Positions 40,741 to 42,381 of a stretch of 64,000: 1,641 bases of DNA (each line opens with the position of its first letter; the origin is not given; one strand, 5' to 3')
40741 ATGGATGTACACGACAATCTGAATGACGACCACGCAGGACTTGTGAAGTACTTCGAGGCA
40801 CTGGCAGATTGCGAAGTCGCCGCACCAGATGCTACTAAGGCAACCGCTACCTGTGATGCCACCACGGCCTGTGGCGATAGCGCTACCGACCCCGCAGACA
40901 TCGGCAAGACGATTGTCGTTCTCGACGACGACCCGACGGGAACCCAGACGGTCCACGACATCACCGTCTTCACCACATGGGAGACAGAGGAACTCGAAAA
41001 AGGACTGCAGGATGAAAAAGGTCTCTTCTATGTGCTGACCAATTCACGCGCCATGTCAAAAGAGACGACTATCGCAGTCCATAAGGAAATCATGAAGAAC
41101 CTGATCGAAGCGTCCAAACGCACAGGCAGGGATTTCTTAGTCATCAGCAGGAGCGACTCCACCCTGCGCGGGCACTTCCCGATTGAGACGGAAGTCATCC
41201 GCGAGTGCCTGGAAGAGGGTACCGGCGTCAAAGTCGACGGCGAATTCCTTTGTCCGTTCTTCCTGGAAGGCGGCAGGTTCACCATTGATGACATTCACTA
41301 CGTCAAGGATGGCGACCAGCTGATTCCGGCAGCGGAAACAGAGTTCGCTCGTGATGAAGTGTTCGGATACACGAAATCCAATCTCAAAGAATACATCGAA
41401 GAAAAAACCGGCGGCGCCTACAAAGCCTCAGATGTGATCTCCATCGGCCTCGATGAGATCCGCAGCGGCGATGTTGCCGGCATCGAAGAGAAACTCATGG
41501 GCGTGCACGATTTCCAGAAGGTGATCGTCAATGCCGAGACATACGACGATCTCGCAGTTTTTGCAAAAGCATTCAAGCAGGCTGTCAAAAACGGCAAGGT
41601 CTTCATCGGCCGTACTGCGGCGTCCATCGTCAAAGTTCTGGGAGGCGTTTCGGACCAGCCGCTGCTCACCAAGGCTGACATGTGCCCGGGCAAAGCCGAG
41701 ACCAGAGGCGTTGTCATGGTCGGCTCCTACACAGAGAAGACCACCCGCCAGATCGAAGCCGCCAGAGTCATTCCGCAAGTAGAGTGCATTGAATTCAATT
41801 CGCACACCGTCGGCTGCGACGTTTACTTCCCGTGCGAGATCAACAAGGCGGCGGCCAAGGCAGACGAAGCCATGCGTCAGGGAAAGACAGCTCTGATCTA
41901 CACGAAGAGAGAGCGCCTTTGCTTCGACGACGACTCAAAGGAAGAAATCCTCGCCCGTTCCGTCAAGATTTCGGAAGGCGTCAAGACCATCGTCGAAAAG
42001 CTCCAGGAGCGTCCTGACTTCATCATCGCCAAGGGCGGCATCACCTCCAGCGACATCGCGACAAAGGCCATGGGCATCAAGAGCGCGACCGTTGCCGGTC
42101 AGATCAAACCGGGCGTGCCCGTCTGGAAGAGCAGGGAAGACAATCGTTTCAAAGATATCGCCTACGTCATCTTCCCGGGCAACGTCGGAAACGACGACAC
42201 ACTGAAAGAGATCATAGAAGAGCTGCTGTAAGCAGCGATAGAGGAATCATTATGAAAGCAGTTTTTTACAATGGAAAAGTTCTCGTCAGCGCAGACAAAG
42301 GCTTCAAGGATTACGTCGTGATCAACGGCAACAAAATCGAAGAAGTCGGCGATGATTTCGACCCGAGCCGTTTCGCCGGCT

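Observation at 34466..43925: CdaR-controlled six-gene cluster combining an amino-acid-type permease, two different amide hydrolases and glycerate/tetronate-type enzymes: candidate undescribed catabolic pathway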

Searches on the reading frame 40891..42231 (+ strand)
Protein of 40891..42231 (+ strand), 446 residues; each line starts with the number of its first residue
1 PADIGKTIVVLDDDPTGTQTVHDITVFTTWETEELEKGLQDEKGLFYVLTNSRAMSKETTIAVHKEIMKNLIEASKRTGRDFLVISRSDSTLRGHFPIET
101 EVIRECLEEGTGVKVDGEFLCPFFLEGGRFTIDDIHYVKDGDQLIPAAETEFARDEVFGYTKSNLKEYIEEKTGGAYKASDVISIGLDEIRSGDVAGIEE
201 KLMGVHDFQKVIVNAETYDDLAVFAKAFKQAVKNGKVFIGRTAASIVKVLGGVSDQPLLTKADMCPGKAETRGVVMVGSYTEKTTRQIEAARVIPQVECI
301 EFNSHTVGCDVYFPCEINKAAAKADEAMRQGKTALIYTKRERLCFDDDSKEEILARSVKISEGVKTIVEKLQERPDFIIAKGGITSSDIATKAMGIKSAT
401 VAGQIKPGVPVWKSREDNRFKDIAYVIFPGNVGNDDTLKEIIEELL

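Call 49: search_solved_structures(query=window:40891-42231:+, max_evalue=1, show_alignments=1)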
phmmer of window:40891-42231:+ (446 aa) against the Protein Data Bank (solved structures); distinct sequences matched with E-value up to 1: 2.
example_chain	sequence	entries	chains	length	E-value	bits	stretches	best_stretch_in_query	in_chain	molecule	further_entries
5dmh_A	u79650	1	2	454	0.07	15.1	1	377-444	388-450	Uncharacterized protein conserved in bacteria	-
1yzy_A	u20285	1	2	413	0.83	11.6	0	376-437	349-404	Hypothetical protein HI1011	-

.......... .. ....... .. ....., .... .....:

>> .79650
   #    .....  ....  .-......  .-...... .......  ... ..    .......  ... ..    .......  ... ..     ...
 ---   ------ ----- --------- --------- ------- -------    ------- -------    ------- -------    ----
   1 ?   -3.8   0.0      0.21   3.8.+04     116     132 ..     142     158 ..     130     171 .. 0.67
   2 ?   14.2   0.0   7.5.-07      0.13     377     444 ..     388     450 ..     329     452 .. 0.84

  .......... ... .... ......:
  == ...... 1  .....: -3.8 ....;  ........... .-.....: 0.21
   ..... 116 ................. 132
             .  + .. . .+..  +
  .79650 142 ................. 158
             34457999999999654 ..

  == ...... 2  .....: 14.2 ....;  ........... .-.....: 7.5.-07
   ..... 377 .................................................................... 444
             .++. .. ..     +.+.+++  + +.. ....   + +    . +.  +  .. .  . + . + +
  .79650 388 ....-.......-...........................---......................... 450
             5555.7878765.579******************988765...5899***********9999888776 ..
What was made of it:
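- Tried and rejected: Transferring DUF1537 specificity from solved structures: only a C-terminal motif aligns (call 49), so this was rejected.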
